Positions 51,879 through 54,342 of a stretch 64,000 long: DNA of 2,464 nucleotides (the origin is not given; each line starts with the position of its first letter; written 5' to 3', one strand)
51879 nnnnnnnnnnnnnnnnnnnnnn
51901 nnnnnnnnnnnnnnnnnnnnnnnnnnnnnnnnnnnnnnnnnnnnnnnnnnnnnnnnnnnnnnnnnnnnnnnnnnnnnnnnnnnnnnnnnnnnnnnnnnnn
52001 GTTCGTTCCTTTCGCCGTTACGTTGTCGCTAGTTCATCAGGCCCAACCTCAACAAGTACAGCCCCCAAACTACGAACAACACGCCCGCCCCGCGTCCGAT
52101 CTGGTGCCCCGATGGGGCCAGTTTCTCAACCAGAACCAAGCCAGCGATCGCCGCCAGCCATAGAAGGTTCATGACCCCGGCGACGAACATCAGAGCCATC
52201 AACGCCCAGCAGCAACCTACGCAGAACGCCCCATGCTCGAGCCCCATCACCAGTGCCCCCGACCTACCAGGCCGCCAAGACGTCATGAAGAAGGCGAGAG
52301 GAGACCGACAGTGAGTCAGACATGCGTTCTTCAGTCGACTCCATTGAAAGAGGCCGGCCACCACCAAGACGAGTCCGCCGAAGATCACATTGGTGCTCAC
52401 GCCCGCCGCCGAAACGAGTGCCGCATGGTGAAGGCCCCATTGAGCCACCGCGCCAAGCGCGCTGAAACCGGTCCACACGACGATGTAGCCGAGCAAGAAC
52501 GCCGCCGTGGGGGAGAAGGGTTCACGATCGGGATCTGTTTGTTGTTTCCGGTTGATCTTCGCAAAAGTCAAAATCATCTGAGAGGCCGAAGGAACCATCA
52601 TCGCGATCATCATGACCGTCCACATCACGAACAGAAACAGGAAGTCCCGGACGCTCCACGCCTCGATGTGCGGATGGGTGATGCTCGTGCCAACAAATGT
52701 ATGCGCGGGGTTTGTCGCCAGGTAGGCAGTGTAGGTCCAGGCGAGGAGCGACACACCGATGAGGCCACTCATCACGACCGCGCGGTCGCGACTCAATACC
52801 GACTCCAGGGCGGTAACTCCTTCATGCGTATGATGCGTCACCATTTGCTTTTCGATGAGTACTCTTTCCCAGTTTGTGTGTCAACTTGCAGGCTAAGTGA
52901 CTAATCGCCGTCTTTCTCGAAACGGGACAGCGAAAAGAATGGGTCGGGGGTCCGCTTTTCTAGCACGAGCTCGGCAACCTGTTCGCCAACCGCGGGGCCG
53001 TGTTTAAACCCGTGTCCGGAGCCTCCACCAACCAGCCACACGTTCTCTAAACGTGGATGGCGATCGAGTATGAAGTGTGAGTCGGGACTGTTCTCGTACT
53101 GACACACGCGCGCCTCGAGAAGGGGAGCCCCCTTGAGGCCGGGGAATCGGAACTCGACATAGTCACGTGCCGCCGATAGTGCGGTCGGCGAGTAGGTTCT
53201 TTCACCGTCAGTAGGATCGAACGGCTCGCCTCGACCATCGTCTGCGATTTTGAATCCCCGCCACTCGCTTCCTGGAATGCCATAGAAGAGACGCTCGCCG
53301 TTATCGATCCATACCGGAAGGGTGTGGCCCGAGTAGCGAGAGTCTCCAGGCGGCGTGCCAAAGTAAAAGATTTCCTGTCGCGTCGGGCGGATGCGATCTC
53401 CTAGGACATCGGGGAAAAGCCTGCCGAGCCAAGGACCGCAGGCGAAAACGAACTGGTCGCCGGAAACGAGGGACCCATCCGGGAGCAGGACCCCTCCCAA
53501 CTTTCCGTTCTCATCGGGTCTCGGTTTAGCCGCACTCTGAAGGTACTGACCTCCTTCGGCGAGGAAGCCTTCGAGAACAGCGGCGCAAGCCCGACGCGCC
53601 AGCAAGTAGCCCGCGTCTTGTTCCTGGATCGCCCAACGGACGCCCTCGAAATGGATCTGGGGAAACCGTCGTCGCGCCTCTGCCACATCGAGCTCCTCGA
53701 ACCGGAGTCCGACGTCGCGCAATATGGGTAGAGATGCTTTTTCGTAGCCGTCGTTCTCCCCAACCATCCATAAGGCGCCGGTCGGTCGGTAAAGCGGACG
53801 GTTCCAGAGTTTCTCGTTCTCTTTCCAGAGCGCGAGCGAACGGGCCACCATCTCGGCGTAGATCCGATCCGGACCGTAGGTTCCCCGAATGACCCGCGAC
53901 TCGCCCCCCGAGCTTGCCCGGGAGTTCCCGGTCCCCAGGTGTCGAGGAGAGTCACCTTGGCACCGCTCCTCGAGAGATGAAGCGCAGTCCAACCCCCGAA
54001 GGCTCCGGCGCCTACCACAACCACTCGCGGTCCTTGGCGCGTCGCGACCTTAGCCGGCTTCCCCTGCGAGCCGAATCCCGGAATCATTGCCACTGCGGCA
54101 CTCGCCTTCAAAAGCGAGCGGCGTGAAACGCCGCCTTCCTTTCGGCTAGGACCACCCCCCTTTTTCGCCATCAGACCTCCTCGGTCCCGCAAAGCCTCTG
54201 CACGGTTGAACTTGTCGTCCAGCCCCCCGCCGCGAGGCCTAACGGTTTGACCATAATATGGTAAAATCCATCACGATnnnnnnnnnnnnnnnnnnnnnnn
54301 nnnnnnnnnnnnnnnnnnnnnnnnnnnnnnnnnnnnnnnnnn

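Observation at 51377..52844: DUF2182-like metal-binding membrane protein + DUF1326-like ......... protein: a conserved uncharacterised two-gene cassette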

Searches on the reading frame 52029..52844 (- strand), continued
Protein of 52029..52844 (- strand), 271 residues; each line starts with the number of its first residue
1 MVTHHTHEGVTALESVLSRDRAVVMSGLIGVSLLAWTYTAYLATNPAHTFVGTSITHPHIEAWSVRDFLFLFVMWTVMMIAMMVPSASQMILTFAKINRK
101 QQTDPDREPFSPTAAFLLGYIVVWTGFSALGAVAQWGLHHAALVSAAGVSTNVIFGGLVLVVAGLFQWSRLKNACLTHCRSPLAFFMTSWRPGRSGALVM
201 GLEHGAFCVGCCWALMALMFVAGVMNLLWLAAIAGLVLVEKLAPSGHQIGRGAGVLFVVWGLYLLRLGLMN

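Call 69: get_annotated_region(hit=H55, flank=6000)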
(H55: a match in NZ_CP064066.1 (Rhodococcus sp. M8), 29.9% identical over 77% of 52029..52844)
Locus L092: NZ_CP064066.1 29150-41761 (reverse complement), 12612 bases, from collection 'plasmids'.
description: Rhodococcus sp. M8 plasmid p1, complete sequence
organism: Rhodococcus sp. M8 (NCBI taxid 1925550)
taxonomy: Bacteria; Actinomycetota; Actinomycetes; Mycobacteriales; Nocardiaceae; Rhodococcus; Rhodococcus sp. M8
host: -; source: cell culture,nitrile contaminated soil; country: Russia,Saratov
typing (MOB-suite, as given by PLSDB): conjugative; relaxase MOBF; mating-pair formation MPF_T
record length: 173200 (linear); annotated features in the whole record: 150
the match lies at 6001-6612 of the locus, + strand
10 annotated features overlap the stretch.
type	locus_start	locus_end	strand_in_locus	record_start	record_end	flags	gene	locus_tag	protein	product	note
CDS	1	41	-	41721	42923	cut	-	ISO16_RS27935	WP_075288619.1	FAD/NAD(P)-binding oxidoreductase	-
CDS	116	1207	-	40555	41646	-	-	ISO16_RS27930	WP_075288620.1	AAA family ATPase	-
CDS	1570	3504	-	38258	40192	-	acs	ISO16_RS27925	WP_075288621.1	acetate--CoA ligase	GO:0019427 - acetyl-CoA biosynthetic process from acetate [Evidence IEA]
CDS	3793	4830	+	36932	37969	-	-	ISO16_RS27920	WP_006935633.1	aliphatic amidase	GO:0006807 - nitrogen compound metabolic process [Evidence IEA]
CDS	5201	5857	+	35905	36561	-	-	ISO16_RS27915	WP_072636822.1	DUF1326 domain-containing protein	-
CDS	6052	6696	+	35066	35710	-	-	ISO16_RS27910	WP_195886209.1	DUF2182 domain-containing protein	-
CDS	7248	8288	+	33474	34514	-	-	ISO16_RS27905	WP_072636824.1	ABC transporter substrate-binding protein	-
CDS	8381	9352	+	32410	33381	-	-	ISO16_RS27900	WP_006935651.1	iron chelate uptake ABC transporter family permease subunit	-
CDS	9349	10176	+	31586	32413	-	-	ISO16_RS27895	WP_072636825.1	ABC transporter ATP-binding protein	-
CDS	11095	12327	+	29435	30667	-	-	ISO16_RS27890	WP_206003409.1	acetamidase/formamidase family protein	-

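Call 94: find_encoding_contigs(protein=P0298, flank=9000, max_places=1)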
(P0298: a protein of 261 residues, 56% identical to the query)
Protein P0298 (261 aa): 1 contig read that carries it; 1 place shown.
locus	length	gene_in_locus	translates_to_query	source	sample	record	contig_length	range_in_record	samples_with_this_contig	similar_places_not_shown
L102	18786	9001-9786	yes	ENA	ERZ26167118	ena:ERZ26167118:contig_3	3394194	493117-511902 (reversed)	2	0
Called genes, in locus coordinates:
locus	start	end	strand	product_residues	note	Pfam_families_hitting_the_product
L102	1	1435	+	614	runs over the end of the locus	PF11992:TgpA_N, PF01841:Transglut_core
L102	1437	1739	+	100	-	PF26947:CDL (weak), PF00383:dCMP_cyt_deam_1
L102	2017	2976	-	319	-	PF20208:ARPP-1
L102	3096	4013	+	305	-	PF00682:HMGL-like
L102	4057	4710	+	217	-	-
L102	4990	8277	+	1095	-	PF14870:PSII_BNR (faint), PF25852:DUF6242_C (faint), PF02012:BNR (faint), PF15902:Sortilin-Vps10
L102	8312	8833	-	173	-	PF01863:YgjP-like (weak), PF10263:SprT-like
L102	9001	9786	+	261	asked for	PF09948:PpoB2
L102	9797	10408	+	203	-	PF07040:DUF1326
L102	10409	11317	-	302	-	PF02574:S-methyl_trans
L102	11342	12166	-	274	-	PF00069:Pkinase, PF07714:PK_Tyr_Ser-Thr, PF01636:APH (faint), PF03109:ABC1 (weak)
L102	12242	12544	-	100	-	PF02604:PhdYeFM_antitox (weak)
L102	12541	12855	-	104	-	PF05016:ParE_toxin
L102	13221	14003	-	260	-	PF00515:TPR_1 (faint), PF07719:TPR_2 (faint), PF13414:TPR_11 (faint), PF13424:TPR_12 (faint), PF13428:TPR_14 (faint), PF13431:TPR_17 (faint), PF13432:TPR_16 (faint), PF14559:TPR_19 (faint), +3 more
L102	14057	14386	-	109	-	-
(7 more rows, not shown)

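Call 95: find_encoding_contigs(protein=P0360, flank=9000, max_places=1)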
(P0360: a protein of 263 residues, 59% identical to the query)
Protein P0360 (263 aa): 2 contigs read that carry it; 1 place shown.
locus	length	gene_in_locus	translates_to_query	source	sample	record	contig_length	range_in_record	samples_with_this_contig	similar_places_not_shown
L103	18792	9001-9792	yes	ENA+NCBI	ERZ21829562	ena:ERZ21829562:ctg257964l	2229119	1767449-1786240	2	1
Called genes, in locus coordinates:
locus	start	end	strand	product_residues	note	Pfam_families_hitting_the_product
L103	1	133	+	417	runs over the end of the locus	PF07724:AAA_2, PF00004:AAA (faint), PF07728:AAA_5 (faint), PF07724:AAA_2, PF10431:ClpB_D2-small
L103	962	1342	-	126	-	PF07681:DoxX (weak), PF13564:DoxX_2 (weak)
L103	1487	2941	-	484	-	PF00474:SSF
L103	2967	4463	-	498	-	PF00501:AMP-binding, PF13193:AMP-binding_C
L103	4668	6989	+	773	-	-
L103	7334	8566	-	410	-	PF08240:ADH_N, PF00107:ADH_zinc_N, PF13602:ADH_zinc_N_2 (weak)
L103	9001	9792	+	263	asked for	PF09948:PpoB2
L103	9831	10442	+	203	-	PF07040:DUF1326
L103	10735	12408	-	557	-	PF13517:FG-GAP_3, PF07593:UnbV_ASPIC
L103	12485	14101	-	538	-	PF02028:BCCT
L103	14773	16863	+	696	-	PF19313:DUF5916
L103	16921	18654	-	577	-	PF07969:Amidohydro_3, PF01979:Amidohydro_1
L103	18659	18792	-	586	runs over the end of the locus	PF07969:Amidohydro_3, PF01979:Amidohydro_1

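Call 96: find_encoding_contigs(protein=P0331, flank=9000, max_places=1)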
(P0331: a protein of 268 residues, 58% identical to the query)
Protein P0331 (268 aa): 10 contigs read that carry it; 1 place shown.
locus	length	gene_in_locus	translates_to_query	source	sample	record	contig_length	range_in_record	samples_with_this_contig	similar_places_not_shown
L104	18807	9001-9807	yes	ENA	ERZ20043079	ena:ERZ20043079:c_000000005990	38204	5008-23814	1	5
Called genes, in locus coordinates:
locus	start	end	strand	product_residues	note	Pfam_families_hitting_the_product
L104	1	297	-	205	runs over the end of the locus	PF02441:Flavoprotein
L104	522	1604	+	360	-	PF01520:Amidase_3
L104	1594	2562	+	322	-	PF01073:3Beta_HSD, PF01370:Epimerase, PF02719:Polysacc_synt_2 (weak), PF04321:RmlD_sub_bind, PF07993:NAD_binding_4 (faint), PF16363:GDP_Man_Dehyd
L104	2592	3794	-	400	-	PF13506:Glyco_transf_21, PF13641:Glyco_tranf_2_3, PF13632:Glyco_trans_2_3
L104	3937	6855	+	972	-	PF01979:Amidohydro_1, PF07969:Amidohydro_3, PF01979:Amidohydro_1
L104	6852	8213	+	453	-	PF01979:Amidohydro_1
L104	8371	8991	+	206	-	PF07040:DUF1326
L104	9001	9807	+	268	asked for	PF09948:PpoB2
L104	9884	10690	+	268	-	PF13653:GDPD_2 (faint)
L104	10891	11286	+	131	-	PF13366:PDDEXK_3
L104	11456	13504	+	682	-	PF07973:tRNA_SAD, PF00587:tRNA-synt_2b, PF03129:HGTP_anticodon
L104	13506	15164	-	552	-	PF00069:Pkinase, PF07714:PK_Tyr_Ser-Thr, PF00515:TPR_1, PF13424:TPR_12, PF14559:TPR_19 (weak), PF00515:TPR_1, PF07719:TPR_2 (weak), PF13414:TPR_11, +15 more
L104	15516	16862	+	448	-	PF06439:3keto-disac_hyd, PF20407:DUF1583_N (faint), PF06439:3keto-disac_hyd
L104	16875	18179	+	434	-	PF01408:GFO_IDH_MocA, PF19051:GFO_IDH_MocA_C2, PF22725:GFO_IDH_MocA_C3 (faint)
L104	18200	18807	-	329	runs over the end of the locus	PF02653:BPD_transp_2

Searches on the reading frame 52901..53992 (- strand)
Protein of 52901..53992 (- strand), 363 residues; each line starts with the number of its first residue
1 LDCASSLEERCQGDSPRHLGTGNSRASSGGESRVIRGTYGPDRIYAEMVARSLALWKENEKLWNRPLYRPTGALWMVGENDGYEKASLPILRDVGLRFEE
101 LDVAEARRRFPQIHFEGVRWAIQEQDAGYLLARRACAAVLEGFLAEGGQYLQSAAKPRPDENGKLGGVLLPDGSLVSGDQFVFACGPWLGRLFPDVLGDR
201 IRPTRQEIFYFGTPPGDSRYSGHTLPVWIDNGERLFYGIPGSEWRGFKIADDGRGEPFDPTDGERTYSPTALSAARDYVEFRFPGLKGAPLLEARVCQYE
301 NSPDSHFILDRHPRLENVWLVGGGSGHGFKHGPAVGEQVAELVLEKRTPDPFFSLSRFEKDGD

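Call 3: search_protein_families(library=pfam, proteins=[window:52901-53992:-], max_evalue=0.01)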
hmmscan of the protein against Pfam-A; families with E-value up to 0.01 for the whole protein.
window:52901-53992:- (363 aa): 1 family
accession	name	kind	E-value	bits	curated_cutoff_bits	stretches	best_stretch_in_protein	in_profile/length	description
PF01266.30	DAO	-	1.9e-32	113.6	27.9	1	26-342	37-353/353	FAD dependent oxidoreductase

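Call 4: search_protein_families(library=ncbifam, proteins=[window:52901-53992:-], max_evalue=0.01)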
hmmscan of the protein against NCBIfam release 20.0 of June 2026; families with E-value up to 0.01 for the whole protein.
window:52901-53992:- (363 aa): 4 families
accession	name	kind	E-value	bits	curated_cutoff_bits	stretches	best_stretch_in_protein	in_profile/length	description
NF008425.0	PRK11259.1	equivalog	6.1e-56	190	257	1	24-359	41-376/377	N-methyl-L-tryptophan oxidase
TIGR01377.1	soxA_mon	subfamily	1.3e-42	145.9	479.65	1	24-361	37-378/381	amino oxidase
TIGR02352.1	thiamin_ThiO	equivalog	6.5e-08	32.1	250.8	1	47-215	59-229/351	glycine oxidase ThiO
NF040813.1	pro_dh_Thprot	equivalog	0.001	18.3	600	0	301-353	309-358/362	D-proline dehydrogenase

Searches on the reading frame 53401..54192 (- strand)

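Call 3: search_protein_families(library=pfam, proteins=[window:53401-54192:-], max_evalue=0.01)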
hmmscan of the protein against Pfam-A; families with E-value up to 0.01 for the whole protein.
window:53401-54192:- (263 aa): 5 families
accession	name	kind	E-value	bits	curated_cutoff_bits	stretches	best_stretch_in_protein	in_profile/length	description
PF01266.30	DAO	-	1.6e-07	31.7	27.9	1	56-98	1-39/353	FAD dependent oxidoreductase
PF02558.23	ApbA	-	0.00086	19.4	22.2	1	57-86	1-30/150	Ketopantoate reductase PanE/ApbA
PF10518.14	TAT_signal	-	0.0012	19.1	22.7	1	22-36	2-16/21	TAT (twin-arginine translocation) pathway signal sequence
PF13450.12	NAD_binding_8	-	0.0019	18.9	21.9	1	59-85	1-27/68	NAD(P)-binding Rossmann-like domain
PF07992.20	Pyr_redox_2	-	0.0095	15.8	26.1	0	56-84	2-30/291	Pyridine nucleotide-disulphide oxidoreductase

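Call 4: search_protein_families(library=ncbifam, proteins=[window:53401-54192:-], max_evalue=0.01)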
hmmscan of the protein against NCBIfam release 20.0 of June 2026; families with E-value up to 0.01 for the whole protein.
window:53401-54192:- (263 aa): 11 families
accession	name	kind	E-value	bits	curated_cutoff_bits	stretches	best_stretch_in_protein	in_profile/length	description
NF040813.1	pro_dh_Thprot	equivalog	0.00044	19.4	600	1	57-93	2-38/362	D-proline dehydrogenase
TIGR02032.1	GG-red-SF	subfamily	0.00052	19.8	158.8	1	57-84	3-30/297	geranylgeranyl reductase family protein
TIGR03364.1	HpnW_proposed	hypoth_equivalog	0.001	18.2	285.1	1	56-106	2-47/365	TIGR03364 family FAD-dependent oxidoreductase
NF005089.0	PRK06522.1-4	subfamily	0.0016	17.8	223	1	56-83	2-29/326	2-dehydropantoate 2-reductase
NF008425.0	PRK11259.1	equivalog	0.002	17.1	257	1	57-99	7-50/377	N-methyl-L-tryptophan oxidase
TIGR00745.1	apbA_panE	subfamily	0.0022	17.3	141.35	1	56-85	1-30/305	2-dehydropantoate 2-reductase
NF049967.1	QhpG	equivalog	0.0023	16.9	240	1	57-88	1-32/423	flavin-dependent monooxygenase QhpG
NF002480.1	PRK01747.1-1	equivalog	0.0023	16.4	540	1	18-85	213-279/645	bifunctional tRNA (5-methylaminomethyl-2-thiouridine)(34)-methyltransferase MnmC2/FAD-dependent 5-carboxymethylaminomethyl-2-thiouridine(34)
NF050086.1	pipecolate_AmaA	exception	0.0049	15.6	600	1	49-95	20-66/425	L-pipecolate oxidase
NF058523.1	6A-MBL_cap2_3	equivalog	0.0051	15.4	320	1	51-82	295-327/665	anti-phage 6A-MBL system cap2_3 protein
TIGR01377.1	soxA_mon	subfamily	0.0059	15.4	479.65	1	57-99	3-46/381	amino oxidase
